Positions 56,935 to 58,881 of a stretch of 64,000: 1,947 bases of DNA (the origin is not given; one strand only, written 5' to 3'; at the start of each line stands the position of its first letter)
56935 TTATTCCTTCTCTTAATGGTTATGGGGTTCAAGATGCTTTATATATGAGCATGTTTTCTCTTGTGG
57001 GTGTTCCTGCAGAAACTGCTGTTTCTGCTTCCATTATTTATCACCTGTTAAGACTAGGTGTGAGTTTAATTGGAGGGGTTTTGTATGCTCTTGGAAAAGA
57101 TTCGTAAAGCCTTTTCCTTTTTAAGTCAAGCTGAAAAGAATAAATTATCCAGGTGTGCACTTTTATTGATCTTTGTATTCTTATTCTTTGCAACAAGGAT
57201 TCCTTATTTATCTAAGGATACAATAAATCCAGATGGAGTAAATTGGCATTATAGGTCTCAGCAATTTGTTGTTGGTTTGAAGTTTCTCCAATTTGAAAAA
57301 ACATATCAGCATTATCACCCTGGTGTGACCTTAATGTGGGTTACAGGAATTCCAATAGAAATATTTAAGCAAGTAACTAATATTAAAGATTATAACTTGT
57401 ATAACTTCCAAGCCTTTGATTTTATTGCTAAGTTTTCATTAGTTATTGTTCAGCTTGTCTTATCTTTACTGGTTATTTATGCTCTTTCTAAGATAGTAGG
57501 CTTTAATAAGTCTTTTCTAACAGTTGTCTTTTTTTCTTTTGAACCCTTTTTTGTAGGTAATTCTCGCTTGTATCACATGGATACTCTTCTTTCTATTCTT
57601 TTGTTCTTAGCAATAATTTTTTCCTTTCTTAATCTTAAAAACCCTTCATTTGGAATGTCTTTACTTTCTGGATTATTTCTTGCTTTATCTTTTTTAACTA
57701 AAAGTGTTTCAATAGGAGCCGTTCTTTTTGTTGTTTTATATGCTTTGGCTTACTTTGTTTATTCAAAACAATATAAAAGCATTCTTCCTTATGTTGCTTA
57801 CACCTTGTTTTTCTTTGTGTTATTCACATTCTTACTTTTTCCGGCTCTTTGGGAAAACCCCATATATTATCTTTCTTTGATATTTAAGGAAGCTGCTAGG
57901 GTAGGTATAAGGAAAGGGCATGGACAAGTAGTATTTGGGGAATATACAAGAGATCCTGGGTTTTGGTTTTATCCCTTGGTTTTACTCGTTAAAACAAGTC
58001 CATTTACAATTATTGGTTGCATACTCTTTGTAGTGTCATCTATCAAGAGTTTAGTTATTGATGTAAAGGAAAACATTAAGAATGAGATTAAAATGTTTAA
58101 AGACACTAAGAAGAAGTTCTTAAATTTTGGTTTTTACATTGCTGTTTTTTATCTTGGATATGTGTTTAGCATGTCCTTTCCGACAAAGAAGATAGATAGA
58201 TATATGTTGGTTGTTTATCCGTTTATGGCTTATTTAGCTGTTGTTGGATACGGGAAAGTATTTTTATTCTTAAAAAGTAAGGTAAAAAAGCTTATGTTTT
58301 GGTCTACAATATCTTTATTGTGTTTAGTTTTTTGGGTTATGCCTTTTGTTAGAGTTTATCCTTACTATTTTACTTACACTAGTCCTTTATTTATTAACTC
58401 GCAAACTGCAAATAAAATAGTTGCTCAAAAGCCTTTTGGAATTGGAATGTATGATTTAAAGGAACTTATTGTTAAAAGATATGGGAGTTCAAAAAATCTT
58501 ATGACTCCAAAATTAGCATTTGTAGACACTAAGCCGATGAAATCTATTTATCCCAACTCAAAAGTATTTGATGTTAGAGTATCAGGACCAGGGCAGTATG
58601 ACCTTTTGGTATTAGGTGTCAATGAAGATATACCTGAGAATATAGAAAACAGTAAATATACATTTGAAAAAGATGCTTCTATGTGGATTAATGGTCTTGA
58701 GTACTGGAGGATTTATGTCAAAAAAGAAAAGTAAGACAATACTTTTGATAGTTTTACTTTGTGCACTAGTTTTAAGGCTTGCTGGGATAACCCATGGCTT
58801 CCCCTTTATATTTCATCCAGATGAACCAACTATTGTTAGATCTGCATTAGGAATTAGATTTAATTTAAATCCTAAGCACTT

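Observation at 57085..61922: Three tandem ArnT/PMT-like GT-C paralogs joined by 20-nt overlapping starts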

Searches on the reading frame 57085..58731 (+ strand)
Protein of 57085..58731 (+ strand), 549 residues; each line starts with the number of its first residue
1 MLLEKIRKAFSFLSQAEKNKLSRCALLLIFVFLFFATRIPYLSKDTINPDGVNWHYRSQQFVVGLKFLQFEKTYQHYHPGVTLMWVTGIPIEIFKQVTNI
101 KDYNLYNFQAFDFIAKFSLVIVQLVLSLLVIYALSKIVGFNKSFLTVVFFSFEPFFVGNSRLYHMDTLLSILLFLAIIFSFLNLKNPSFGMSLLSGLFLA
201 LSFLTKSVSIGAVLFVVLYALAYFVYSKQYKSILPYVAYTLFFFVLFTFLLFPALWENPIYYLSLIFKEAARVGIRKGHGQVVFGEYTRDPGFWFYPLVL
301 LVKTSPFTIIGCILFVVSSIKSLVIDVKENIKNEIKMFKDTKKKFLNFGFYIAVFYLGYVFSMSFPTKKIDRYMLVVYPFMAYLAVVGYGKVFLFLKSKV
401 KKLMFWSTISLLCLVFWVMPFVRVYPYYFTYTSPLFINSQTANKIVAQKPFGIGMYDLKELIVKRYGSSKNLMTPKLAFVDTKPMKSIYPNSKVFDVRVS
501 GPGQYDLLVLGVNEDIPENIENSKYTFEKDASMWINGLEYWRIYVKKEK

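Call 7: search_protein_families(library=pfam, proteins=[window:57085-58731:+], max_evalue=0.01)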
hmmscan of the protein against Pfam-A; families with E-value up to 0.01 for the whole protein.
window:57085-58731:+ (549 aa): 1 family
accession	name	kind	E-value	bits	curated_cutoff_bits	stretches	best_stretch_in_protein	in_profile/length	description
PF13231.12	PMT_2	-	1.2e-08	35.7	26.1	1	120-250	25-158/160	Dolichyl-phosphate-mannose-protein mannosyltransferase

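Call 8: search_protein_families(library=ncbifam, proteins=[window:57085-58731:+], max_evalue=0.01)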
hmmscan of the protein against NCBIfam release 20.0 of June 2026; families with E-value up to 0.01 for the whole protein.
window:57085-58731:+ (549 aa): 0 families

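Call 15: find_homologous_proteins(query=window:57085-58731:+)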
Query window:57085-58731:+ (549 aa): 298 proteins with E <= 0.001 among 8000 candidates; the best 120 are listed.
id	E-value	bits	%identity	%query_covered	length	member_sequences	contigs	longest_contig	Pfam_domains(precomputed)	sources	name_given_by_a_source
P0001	0.0e+0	1205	100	100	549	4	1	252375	PF13231.13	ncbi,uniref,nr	ncbi:glycosyltransferase family 39 protein [candidate division WWE3 bacterium]|uniref:Glycosyltransf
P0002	2.9e-295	999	81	99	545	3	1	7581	PF13231.13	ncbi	ncbi:MAG: glycosyltransferase family 39 protein [Patescibacteria group bacterium]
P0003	2.2e-266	903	72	100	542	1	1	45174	PF13231.13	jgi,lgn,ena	-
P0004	1.0e-265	901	73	100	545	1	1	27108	PF13231.13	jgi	jgi:hypothetical protein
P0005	1.5e-262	891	73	100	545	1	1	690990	PF13231.13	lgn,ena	-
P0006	1.7e-220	752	62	100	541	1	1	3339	PF13231.13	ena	-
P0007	2.6e-210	718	60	100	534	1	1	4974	PF13231.13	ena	-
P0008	4.8e-209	714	60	100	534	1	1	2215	PF13231.13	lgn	-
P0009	1.6e-208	712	57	100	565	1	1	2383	-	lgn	-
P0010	1.9e-207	709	59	100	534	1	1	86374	PF13231.13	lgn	-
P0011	2.4e-205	702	59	100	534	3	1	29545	PF13231.13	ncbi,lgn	ncbi:MAG: glycosyltransferase family 39 protein [Patescibacteria group bacterium]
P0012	2.4e-202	692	57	100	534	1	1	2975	PF13231.13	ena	-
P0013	1.6e-200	686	58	100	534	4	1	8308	-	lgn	-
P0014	4.2e-197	675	57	99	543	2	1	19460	-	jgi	-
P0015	1.1e-191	657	56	96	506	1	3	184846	PF13231.13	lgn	-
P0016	1.1e-191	657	57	97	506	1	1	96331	PF13231.13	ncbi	ncbi:ArnT family glycosyltransferase [Patescibacteria group bacterium]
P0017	1.4e-189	650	57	96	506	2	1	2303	PF13231.13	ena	-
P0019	2.1e-183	630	57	95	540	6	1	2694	PF13231.13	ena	-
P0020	2.8e-183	629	57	95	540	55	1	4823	PF02366.25,PF13231.13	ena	-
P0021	1.3e-182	627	57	95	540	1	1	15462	PF13231.13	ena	-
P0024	2.6e-179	616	54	100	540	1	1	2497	PF13231.13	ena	-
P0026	8.8e-175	601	53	93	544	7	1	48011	PF13231.13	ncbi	-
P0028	1.6e-174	600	52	99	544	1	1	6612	PF13231.13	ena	-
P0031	1.2e-172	594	53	98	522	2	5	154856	PF02366.25,PF13231.13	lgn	-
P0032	2.1e-171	590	52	96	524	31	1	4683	PF02366.25,PF13231.13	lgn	-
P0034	2.1e-170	587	52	97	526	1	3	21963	PF13231.13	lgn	-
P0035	2.7e-170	586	52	94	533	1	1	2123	PF13231.13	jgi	jgi:hypothetical protein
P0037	3.5e-170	586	52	95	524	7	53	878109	PF13231.13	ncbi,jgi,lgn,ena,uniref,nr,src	ncbi:TPA: hypothetical protein DHW62_00850 [candidate division WWE3 bacterium]|uniref:Uncharacterize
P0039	6.4e-170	585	52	96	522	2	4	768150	PF02366.25,PF13231.13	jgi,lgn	-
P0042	9.0e-169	581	49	98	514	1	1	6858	PF13231.13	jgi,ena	-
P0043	9.4e-169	581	51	95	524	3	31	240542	PF13231.13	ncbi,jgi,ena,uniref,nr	ncbi:hypothetical protein A2380_01165 [candidate division WWE3 bacterium RIFOXYB1_FULL_43_24]|uniref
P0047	1.1e-166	574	51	97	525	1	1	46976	PF13231.13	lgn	-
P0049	1.2e-164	568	52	98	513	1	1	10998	PF13231.13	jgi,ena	-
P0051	7.4e-164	565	50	96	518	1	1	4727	PF13231.13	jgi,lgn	jgi:hypothetical protein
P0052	1.0e-163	565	49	97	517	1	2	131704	PF13231.13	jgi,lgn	jgi:hypothetical protein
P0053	4.1e-163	563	51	97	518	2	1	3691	PF13231.13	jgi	jgi:hypothetical protein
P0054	4.3e-163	562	51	100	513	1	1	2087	PF13231.13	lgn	-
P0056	1.5e-162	561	50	95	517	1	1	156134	PF13231.13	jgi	jgi:hypothetical protein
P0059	2.9e-161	556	51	95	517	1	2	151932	PF13231.13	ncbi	-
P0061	2.1e-159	550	50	97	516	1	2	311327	PF13231.13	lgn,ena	-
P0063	6.7e-159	549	51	93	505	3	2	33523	PF13231.13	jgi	jgi:hypothetical protein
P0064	1.2e-158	548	50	93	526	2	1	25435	PF02366.25,PF13231.13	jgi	-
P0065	1.2e-157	544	49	93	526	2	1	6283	PF13231.13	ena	-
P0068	7.2e-157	542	50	96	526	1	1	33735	PF13231.13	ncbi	ncbi:ArnT family glycosyltransferase [Patescibacteria group bacterium]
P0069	1.2e-156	541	50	100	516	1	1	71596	PF13231.13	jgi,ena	jgi:4-amino-4-deoxy-L-arabinose transferase-like glycosyltransferase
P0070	5.6e-156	539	50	96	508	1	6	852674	PF13231.13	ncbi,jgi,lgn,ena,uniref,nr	ncbi:hypothetical protein A2415_00635 [candidate division WWE3 bacterium RIFOXYC1_FULL_39_7]|uniref:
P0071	2.0e-155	537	49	96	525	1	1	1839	PF13231.13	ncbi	-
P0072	4.2e-155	536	49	96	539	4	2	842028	PF02366.25,PF13231.13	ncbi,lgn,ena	-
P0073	6.3e-155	536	49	96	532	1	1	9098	PF13231.13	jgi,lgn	-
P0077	2.7e-154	533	49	97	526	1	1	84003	PF13231.13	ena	-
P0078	4.2e-154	533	50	96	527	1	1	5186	PF02366.25,PF13231.13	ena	-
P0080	9.0e-154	532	49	93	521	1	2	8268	PF13231.13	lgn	-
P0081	1.9e-153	531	49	93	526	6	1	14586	PF13231.13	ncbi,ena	-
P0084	1.7e-152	527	50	93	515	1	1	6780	PF13231.13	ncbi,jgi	ncbi:MAG: glycosyltransferase family 39 protein [Patescibacteria group bacterium]|jgi:hypothetical p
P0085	3.7e-152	526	48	97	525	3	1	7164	PF02366.25,PF13231.13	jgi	-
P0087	2.0e-151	524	48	93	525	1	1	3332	PF13231.13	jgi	-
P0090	1.8e-150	521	48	96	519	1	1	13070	PF13231.13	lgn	-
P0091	2.1e-150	521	46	96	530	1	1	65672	PF13231.13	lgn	-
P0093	2.9e-150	520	50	96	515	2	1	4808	PF13231.13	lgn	-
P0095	1.6e-149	518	48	93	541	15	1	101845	PF13231.13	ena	-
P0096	3.4e-149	517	48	97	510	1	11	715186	PF13231.13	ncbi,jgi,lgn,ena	-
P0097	4.6e-149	516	49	100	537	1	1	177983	PF13231.13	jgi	jgi:hypothetical protein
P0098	6.7e-149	516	49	95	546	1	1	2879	PF13231.13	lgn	-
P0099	1.1e-148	515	49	97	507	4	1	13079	PF13231.13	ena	-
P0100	2.2e-148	514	48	93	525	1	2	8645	PF13231.13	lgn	-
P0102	1.2e-147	512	46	95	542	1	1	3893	PF02366.25,PF13231.13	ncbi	-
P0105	1.5e-147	511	49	96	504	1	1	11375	PF13231.13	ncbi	-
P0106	4.2e-147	510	48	97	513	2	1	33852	PF13231.13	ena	-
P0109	8.3e-147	509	47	100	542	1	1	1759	PF02366.25,PF13231.13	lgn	-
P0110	2.0e-146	507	48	97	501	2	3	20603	PF02366.25,PF13231.13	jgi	-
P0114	3.1e-146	507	48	95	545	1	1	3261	PF13231.13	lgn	-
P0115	1.0e-145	505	49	96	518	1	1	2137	PF13231.13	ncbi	-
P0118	4.2e-145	503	47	97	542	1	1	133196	PF13231.13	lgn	-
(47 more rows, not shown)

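Call 17: find_encoding_contigs(protein=P0005, flank=10000, max_places=2)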
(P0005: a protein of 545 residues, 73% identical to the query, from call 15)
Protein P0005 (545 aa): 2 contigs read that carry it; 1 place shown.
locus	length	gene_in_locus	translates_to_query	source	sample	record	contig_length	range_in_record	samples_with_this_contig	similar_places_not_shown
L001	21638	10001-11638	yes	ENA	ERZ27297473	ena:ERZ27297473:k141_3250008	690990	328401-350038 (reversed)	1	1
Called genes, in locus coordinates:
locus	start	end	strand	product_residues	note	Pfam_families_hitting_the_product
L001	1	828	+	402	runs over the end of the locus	PF00534:Glycos_transf_1, PF13692:Glyco_trans_1_4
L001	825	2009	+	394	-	PF20706:GT4-conflict (faint), PF13439:Glyco_transf_4, PF13579:Glyco_trans_4_4, PF00534:Glycos_transf_1, PF13692:Glyco_trans_1_4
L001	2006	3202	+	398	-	PF13439:Glyco_transf_4, PF13579:Glyco_trans_4_4, PF00534:Glycos_transf_1, PF13692:Glyco_trans_1_4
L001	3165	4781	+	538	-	-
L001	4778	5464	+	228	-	PF00535:Glycos_transf_2, PF10111:Glyco_tranf_2_2 (weak), PF13641:Glyco_tranf_2_3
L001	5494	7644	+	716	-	PF09852:DUF2079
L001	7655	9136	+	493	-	PF01943:Polysacc_synt, PF13440:Polysacc_synt_3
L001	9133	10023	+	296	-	PF03706:LPG_synthase_TM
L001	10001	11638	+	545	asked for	PF13231:PMT_2 (weak)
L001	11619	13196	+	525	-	PF02366:PMT, PF13231:PMT_2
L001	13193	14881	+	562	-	PF02366:PMT (weak), PF13231:PMT_2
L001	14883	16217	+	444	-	PF01943:Polysacc_synt, PF13440:Polysacc_synt_3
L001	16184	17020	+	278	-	PF13641:Glyco_tranf_2_3 (weak), PF00535:Glycos_transf_2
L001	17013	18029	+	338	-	PF00535:Glycos_transf_2, PF10111:Glyco_tranf_2_2, PF13641:Glyco_tranf_2_3 (weak), PF13632:Glyco_trans_2_3 (weak)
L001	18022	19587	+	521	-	PF02310:B12-binding, PF04055:Radical_SAM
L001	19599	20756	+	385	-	PF13439:Glyco_transf_4 (weak), PF00534:Glycos_transf_1, PF13692:Glyco_trans_1_4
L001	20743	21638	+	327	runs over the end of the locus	PF00535:Glycos_transf_2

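Call 18: find_encoding_contigs(protein=P0037, flank=10000, max_places=2)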
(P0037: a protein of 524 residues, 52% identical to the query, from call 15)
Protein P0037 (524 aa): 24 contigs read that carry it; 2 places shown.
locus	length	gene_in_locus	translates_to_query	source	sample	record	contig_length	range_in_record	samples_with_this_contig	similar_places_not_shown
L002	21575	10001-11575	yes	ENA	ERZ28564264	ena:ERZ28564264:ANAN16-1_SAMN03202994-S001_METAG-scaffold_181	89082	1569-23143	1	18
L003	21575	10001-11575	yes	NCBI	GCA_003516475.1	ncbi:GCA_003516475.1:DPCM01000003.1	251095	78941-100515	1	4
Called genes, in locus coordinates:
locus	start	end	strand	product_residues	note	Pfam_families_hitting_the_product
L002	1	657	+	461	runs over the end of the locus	PF03721:UDPG_MGDP_dh_N, PF00984:UDPG_MGDP_dh, PF03720:UDPG_MGDP_dh_C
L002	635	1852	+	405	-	PF00534:Glycos_transf_1, PF13692:Glyco_trans_1_4, PF13524:Glyco_trans_1_2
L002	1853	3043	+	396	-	PF20706:GT4-conflict, PF13439:Glyco_transf_4, PF13579:Glyco_trans_4_4, PF00534:Glycos_transf_1, PF13692:Glyco_trans_1_4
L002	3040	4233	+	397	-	PF13439:Glyco_transf_4, PF13579:Glyco_trans_4_4, PF08323:Glyco_transf_5, PF00534:Glycos_transf_1, PF13692:Glyco_trans_1_4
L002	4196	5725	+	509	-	PF13231:PMT_2 (weak)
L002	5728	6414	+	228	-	PF00535:Glycos_transf_2, PF10111:Glyco_tranf_2_2 (weak), PF13641:Glyco_tranf_2_3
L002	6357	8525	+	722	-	PF09852:DUF2079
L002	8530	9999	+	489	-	PF01943:Polysacc_synt, PF13440:Polysacc_synt_3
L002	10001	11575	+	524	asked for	PF13231:PMT_2 (weak)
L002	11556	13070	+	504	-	PF13231:PMT_2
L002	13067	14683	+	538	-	PF02366:PMT (weak), PF13231:PMT_2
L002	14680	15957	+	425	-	PF01943:Polysacc_synt, PF13440:Polysacc_synt_3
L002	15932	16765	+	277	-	PF00535:Glycos_transf_2, PF10111:Glyco_tranf_2_2 (faint)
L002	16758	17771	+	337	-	PF00535:Glycos_transf_2, PF10111:Glyco_tranf_2_2 (weak), PF13632:Glyco_trans_2_3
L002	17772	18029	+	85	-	PF06902:Fer4_19 (weak), PF13459:Fer4_15 (faint), PF13370:Fer4_13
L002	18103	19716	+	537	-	PF02310:B12-binding (faint), PF04055:Radical_SAM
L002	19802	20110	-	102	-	-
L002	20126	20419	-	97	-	-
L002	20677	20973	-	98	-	-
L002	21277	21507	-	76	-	-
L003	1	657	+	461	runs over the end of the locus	PF03721:UDPG_MGDP_dh_N, PF00984:UDPG_MGDP_dh, PF03720:UDPG_MGDP_dh_C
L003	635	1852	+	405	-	PF00534:Glycos_transf_1, PF13692:Glyco_trans_1_4, PF13524:Glyco_trans_1_2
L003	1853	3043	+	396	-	PF20706:GT4-conflict, PF13439:Glyco_transf_4, PF13579:Glyco_trans_4_4, PF00534:Glycos_transf_1, PF13692:Glyco_trans_1_4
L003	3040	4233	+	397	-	PF13439:Glyco_transf_4, PF13579:Glyco_trans_4_4, PF08323:Glyco_transf_5, PF00534:Glycos_transf_1, PF13692:Glyco_trans_1_4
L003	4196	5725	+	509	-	PF13231:PMT_2 (weak)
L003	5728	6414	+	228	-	PF00535:Glycos_transf_2, PF10111:Glyco_tranf_2_2 (weak), PF13641:Glyco_tranf_2_3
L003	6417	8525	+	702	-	PF09852:DUF2079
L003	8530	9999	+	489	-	PF01943:Polysacc_synt, PF13440:Polysacc_synt_3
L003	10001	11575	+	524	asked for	PF13231:PMT_2 (weak)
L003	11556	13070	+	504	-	PF13231:PMT_2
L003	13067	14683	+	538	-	PF02366:PMT (weak), PF13231:PMT_2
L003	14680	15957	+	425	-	PF01943:Polysacc_synt, PF13440:Polysacc_synt_3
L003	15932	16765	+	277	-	PF00535:Glycos_transf_2, PF10111:Glyco_tranf_2_2 (faint)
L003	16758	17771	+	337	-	PF00535:Glycos_transf_2, PF10111:Glyco_tranf_2_2 (weak), PF13632:Glyco_trans_2_3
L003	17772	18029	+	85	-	PF06902:Fer4_19 (weak), PF13459:Fer4_15 (faint), PF13370:Fer4_13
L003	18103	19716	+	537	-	PF02310:B12-binding (faint), PF04055:Radical_SAM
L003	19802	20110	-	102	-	-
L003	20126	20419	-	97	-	-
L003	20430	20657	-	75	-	-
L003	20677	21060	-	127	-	-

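Call 29: search_solved_structures(query=A1, max_evalue=1, show_alignments=1)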
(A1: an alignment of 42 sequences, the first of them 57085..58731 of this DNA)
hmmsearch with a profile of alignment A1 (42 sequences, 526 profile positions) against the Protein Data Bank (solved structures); distinct sequences matched with E-value up to 1: 1.
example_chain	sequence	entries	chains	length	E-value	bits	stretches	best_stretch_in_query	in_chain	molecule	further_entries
3of5_A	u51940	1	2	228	0.65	11.9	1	402-458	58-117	Dethiobiotin synthetase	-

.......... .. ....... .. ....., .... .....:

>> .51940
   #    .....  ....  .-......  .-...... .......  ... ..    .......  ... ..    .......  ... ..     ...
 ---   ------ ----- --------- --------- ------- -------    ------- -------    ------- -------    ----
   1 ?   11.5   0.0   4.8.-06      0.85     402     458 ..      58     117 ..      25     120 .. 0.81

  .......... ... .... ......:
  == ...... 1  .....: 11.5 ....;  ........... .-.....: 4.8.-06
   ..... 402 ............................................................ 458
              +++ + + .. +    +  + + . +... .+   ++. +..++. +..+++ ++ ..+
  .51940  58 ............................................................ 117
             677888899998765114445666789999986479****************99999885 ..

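Call 31: find_related_loci(query=A1, collection=genome_contigs, flank=10000)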
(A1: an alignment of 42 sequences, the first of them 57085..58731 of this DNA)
Query A1 (549 aa) in genome_contigs; peptide patterns used: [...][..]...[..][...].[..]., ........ (x = any residue, [..] = any of these).
82 stretches matched a pattern; 76 encode a relative of the query (tblastn E <= 1e-3); 75 distinct loci.
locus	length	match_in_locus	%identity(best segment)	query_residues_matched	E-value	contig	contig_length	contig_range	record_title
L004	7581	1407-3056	81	1-549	0e+0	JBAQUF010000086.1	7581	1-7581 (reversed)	MAG: Patescibacteria group bacterium isolate MFD12006_ilm_asm_bin4 k127_78460, whole genome shotgun sequence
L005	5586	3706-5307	60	1-549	0e+0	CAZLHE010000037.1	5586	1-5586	MAG TPA_asm: uncultured Candidatus Saccharibacteria bacterium isolate binchicken_co220_46 genome assembly, contig: NODE_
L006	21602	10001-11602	59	1-549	0e+0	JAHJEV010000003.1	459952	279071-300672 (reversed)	MAG: Patescibacteria group bacterium isolate Modern_marine_glass_biofilm.mb.140 Modern_marine_gla.mb.140_k141_410344, wh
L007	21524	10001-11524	57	15-548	0e+0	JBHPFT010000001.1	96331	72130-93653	Patescibacteria group bacterium isolate SAG AM-311-K10 NODE_1_length_96331_cov_32.566309, whole genome shotgun sequence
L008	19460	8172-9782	57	4-548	0e+0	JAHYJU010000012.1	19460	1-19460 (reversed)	MAG: Patescibacteria group bacterium isolate KA30 NODE_1429_length_19460_cov_4.522061, whole genome shotgun sequence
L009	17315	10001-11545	57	26-548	0e+0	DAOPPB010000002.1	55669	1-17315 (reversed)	MAG TPA_asm: bacterium isolate AMR_MDS_1559 NODE_749_length_55669_cov_7.511670, whole genome shotgun sequence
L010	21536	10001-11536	53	22-549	0e+0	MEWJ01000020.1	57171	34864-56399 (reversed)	MAG: candidate division WWE3 bacterium RIFOXYD1_FULL_43_17 rifoxyd1_full_scaffold_246, whole genome shotgun sequence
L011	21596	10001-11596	50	2-549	2e-178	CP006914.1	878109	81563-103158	Candidate division WWE3 bacterium RAAC2_WWE3_1 chromosome, complete genome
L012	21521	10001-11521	51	27-549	3e-177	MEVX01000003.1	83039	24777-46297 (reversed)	MAG: candidate division WWE3 bacterium RIFOXYB1_FULL_43_24 rifoxyb1_full_scaffold_131, whole genome shotgun sequence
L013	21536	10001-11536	51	22-549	1e-176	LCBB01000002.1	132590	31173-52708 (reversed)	MAG: candidate division WWE3 bacterium GW2011_GWC2_41_23 UU55_C0002, whole genome shotgun sequence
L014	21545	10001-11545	52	20-548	5e-174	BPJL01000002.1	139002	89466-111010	MAG: Patescibacteria group bacterium KatS3mg101 DNA, contig_15299, whole genome shotgun sequence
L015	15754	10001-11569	52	18-546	4e-173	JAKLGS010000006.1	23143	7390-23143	MAG: Patescibacteria group bacterium isolate RA.bin45 RA.bin45_6, whole genome shotgun sequence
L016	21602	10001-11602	51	1-546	4e-171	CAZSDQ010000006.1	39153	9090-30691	MAG TPA_asm: uncultured Candidatus Saccharibacteria bacterium isolate binchicken_co117_468 genome assembly, contig: NODE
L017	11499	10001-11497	56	26-532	7e-168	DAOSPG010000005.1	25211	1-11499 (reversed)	MAG TPA_asm: bacterium isolate AMR_MDS_2325 NODE_1978_length_25211_cov_21.126610, whole genome shotgun sequence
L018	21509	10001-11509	51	27-549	3e-166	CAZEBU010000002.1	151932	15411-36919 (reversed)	MAG TPA_asm: uncultured Candidatus Saccharibacteria bacterium isolate SRP128015_co2_294 genome assembly, contig: NODE_4_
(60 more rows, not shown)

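Call 37: predict_structure(alignment_id=A1)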
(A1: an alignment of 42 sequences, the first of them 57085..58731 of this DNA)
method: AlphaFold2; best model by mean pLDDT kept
length: 549 residues; sequences in the alignment: 42
mean_pLDDT: 89.7   pTM: 0.91
mean pLDDT of the five models: 89.7, 89.1, 88.3, 86.0, 82.8
residues with pLDDT >= 90: 376; 70-90: 140; 50-70: 28; < 50: 5
segments of 3 or more residues with pLDDT < 50: 336-338
pLDDT, mean of each block of 10 residues (from residue 1): 76 84 95 96 82 91 95 82 96 94 88 95 98 96 97 95 93 98 94 98 94 96 91 93 98 95 88 66 85 90 96 92 70 54 83 96 80 93 97 91 93 93 90 90 87 90 82 81 91 90 93 86 88 93 92
secondary structure, 60 per line:
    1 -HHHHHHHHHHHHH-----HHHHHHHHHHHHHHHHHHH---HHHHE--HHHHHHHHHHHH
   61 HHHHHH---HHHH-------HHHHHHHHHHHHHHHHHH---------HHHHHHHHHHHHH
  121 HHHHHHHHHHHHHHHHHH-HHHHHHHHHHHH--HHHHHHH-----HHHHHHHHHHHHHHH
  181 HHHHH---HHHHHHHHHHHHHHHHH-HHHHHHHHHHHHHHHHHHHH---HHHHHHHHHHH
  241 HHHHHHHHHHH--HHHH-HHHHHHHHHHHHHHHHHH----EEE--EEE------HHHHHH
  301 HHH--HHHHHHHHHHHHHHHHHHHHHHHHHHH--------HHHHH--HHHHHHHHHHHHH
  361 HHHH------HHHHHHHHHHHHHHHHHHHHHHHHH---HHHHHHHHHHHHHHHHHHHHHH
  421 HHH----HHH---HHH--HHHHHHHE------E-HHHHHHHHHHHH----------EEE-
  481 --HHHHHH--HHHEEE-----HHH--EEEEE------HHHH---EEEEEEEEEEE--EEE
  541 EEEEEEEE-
elements in order: H2-14 H20-38 H42-45 H49-66 H70-73 H81-98 H108-138 H140-151 H154-160 H166-185 H189-205 H207-226 H230-251 H254-257 H259-276 E281-283 E286-288 H295-303 H306-332 H341-345 H348-364 H371-395 H399-423 H439-445 H455-466 E477-479 H483-488 E494-496 E507-511 H518-521 E525-535 E538-548
